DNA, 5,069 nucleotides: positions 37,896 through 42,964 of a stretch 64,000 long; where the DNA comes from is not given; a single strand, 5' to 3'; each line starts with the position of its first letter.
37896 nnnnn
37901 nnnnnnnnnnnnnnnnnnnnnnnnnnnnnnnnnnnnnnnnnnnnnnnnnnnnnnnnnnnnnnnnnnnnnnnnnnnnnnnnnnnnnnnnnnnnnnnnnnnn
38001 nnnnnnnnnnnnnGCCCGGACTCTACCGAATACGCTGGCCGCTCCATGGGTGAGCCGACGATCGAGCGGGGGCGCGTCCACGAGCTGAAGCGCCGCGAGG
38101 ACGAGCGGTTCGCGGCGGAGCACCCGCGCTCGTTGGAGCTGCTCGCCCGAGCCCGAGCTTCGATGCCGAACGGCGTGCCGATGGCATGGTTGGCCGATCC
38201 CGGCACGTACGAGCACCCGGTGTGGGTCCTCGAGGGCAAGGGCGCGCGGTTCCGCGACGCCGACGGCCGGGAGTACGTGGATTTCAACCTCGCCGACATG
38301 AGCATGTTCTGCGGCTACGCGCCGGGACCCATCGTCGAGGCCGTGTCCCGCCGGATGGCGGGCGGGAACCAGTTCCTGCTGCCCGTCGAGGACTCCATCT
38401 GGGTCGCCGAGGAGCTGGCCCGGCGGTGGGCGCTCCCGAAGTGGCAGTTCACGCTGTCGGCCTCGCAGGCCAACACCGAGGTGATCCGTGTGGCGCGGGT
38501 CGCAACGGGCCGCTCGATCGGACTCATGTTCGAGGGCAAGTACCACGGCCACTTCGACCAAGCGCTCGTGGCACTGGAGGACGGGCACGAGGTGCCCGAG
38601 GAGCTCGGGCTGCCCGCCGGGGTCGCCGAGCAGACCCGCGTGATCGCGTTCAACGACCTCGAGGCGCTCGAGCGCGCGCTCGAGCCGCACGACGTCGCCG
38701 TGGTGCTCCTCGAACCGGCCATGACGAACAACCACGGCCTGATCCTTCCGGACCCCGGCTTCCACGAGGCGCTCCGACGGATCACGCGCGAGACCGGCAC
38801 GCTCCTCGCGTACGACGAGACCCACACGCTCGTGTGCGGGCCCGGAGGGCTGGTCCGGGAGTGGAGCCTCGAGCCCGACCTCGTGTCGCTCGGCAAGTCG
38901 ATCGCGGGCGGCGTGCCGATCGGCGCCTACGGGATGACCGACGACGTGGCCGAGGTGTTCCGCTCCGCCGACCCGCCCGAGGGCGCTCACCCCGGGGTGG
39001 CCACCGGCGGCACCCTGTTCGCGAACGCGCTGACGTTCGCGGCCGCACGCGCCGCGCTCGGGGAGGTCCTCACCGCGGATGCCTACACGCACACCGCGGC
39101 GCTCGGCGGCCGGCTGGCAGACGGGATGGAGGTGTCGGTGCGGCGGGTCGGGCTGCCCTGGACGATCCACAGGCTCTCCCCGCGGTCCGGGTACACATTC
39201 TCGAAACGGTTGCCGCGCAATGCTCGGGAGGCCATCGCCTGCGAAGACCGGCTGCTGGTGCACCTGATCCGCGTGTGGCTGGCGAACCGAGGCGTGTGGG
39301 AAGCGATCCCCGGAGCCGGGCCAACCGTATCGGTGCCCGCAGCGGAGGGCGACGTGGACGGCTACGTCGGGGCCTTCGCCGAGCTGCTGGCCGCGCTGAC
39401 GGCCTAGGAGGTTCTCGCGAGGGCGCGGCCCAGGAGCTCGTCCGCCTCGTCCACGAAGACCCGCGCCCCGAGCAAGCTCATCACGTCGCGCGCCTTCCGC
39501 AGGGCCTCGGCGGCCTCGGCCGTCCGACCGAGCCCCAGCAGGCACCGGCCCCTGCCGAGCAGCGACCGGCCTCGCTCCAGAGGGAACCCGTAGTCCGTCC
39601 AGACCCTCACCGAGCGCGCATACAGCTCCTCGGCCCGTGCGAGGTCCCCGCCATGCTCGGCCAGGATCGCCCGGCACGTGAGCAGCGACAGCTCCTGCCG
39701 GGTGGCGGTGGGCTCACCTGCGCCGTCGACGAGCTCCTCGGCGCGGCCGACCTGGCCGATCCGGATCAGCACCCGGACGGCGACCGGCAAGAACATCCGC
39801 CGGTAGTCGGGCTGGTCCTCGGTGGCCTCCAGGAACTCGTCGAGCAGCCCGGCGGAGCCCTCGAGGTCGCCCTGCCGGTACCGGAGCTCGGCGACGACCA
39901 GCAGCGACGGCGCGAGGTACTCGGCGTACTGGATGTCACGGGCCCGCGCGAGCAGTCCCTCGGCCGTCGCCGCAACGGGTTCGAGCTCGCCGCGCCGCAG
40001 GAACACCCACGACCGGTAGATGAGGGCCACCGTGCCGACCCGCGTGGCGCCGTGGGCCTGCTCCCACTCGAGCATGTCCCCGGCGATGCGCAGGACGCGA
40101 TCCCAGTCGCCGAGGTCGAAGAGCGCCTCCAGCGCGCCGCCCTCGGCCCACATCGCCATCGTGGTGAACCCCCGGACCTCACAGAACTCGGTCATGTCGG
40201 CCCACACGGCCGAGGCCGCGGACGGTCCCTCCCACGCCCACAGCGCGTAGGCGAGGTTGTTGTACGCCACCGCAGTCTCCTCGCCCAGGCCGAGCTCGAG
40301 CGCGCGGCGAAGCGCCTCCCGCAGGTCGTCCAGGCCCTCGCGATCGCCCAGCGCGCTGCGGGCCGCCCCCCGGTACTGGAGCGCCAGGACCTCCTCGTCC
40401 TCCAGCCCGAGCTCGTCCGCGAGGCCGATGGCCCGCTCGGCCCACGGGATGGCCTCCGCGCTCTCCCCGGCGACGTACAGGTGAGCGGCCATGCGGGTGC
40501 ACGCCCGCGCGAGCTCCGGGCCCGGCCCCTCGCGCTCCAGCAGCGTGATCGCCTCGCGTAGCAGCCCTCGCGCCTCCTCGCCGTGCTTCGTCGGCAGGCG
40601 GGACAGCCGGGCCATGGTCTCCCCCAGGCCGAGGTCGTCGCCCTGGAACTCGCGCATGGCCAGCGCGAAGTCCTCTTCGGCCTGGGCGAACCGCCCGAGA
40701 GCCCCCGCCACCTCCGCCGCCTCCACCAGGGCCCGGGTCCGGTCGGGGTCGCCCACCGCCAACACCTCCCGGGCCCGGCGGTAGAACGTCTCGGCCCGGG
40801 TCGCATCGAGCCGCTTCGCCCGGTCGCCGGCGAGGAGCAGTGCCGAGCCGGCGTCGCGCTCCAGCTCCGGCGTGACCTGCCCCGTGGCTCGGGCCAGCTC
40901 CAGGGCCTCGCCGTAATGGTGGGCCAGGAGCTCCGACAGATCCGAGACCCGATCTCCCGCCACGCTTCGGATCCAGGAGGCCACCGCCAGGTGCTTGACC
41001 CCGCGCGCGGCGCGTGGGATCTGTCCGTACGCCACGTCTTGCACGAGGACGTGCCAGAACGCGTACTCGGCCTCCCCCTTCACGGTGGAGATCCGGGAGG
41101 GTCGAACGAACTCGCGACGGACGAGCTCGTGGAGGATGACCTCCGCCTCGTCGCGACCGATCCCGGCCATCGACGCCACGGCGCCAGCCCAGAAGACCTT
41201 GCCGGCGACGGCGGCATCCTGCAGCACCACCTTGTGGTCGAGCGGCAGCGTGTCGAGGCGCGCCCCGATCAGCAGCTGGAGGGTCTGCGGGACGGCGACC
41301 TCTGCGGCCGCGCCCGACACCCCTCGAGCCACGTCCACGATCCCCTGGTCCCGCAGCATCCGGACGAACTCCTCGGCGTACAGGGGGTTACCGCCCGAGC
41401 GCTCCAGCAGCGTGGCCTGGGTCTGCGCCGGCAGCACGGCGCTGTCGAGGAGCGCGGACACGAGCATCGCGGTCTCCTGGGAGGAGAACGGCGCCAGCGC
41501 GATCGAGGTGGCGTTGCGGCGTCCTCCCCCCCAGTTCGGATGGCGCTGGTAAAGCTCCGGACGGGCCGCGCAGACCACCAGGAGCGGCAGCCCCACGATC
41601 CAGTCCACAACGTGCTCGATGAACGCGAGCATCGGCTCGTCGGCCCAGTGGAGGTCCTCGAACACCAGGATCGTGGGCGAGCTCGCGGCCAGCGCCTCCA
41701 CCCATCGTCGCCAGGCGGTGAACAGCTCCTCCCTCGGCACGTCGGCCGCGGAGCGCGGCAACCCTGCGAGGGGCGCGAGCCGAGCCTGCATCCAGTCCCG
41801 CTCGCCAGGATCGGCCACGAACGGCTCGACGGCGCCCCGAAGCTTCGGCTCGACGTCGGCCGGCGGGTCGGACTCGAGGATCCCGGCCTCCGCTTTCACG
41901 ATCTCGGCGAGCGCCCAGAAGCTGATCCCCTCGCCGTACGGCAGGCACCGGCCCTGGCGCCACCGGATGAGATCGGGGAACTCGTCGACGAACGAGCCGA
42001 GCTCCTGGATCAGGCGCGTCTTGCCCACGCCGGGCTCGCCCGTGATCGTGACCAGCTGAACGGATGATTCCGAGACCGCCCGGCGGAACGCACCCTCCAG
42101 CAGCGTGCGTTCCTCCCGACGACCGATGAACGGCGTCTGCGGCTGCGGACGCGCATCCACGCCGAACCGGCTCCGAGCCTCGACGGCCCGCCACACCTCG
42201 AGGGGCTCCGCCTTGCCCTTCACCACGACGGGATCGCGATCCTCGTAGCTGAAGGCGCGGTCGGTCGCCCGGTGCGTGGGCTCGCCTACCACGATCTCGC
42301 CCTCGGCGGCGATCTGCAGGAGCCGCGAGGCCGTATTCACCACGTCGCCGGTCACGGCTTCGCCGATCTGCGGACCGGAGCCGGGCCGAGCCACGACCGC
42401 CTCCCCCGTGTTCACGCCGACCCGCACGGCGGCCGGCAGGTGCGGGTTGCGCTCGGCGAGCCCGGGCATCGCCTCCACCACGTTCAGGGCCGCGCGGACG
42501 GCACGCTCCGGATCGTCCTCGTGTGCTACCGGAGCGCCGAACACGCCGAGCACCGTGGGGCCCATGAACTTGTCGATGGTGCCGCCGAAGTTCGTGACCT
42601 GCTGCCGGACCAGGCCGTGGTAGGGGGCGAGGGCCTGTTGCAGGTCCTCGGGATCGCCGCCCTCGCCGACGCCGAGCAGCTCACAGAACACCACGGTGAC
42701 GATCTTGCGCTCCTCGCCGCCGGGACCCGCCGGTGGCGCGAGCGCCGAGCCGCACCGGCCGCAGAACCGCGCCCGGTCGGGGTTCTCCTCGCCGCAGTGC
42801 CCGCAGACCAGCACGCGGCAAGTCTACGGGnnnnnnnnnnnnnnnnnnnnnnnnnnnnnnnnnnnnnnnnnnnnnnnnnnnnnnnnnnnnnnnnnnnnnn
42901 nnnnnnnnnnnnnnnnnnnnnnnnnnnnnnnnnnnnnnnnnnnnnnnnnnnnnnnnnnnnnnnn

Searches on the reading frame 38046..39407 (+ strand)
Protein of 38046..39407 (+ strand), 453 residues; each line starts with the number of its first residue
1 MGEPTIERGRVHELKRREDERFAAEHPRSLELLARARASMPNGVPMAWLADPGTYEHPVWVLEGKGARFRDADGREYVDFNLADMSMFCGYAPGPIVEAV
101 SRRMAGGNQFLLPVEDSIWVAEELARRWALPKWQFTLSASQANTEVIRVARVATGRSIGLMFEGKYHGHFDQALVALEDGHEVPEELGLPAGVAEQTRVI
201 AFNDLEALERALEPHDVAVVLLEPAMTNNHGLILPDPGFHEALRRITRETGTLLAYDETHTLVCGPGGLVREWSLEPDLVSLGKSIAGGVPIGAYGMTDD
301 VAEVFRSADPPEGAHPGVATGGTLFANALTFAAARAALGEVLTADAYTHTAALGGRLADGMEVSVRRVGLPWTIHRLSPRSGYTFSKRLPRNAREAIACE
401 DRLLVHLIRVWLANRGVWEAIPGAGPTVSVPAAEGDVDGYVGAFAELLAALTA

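Call 40: search_protein_families(library=pfam, max_evalue=0.00001, proteins=[window:38046-39407:+])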
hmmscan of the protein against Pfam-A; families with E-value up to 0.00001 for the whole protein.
window:38046-39407:+ (453 aa): 1 family
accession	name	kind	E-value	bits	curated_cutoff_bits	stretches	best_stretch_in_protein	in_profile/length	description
PF00202.27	Aminotran_3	-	1.9e-31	109.6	30.5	1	58-362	10-327/403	Aminotransferase class-III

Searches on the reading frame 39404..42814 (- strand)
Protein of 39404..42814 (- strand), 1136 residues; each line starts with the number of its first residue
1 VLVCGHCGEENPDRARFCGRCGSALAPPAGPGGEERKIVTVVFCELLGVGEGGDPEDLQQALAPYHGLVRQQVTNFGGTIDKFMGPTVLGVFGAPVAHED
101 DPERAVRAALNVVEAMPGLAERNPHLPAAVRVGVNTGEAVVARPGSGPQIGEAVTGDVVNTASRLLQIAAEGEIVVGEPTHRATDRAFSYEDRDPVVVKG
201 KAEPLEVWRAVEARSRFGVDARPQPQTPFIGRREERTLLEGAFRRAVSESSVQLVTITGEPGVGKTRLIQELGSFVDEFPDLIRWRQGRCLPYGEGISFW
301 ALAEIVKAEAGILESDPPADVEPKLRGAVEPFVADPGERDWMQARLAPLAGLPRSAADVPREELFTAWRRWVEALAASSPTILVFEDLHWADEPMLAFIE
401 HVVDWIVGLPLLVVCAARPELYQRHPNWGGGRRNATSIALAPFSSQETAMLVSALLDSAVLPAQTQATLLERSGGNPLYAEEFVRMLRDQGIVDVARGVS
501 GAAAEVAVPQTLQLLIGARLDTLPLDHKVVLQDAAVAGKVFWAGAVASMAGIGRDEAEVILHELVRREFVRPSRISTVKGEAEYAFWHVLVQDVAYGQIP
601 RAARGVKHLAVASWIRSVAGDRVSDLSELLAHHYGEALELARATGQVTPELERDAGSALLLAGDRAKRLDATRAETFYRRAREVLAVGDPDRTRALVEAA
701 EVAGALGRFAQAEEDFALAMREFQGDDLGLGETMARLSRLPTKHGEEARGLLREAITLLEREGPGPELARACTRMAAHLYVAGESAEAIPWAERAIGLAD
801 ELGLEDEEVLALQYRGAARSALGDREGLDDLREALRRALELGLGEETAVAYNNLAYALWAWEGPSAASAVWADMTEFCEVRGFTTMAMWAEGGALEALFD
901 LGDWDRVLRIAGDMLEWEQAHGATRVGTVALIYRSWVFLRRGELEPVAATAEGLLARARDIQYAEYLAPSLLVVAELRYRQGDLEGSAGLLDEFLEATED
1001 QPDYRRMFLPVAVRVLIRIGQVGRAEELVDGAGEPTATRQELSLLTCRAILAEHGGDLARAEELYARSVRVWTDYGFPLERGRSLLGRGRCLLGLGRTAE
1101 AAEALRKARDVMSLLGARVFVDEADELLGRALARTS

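Call 40: search_protein_families(library=pfam, max_evalue=0.00001, proteins=[window:39404-42814:-])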
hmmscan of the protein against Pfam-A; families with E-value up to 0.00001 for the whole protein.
window:39404-42814:- (1136 aa): 6 families
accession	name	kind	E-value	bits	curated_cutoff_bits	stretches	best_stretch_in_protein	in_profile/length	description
PF13191.12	AAA_16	-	9.6e-19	68.9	32.6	1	228-404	1-157/167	AAA ATPase domain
PF13424.12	TPR_12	-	9.5e-13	48.6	30.1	1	1043-1111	4-74/77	Tetratricopeptide repeat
PF00211.25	Guanylate_cyc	-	1.4e-11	44.8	21.9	1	39-204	9-176/183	Adenylate and Guanylate cyclase catalytic domain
PF13240.11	Zn_Ribbon_1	-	4.6e-07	29.9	25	1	4-25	2-23/23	zinc-ribbon domain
PF17874.7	TPR_MalT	-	4.8e-06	26.5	45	0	848-1108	40-306/336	MalT-like TPR region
PF24463.1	DUF7577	-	5.7e-06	26.3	28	1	3-25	4-26/27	Domain of unknown function (DUF7577)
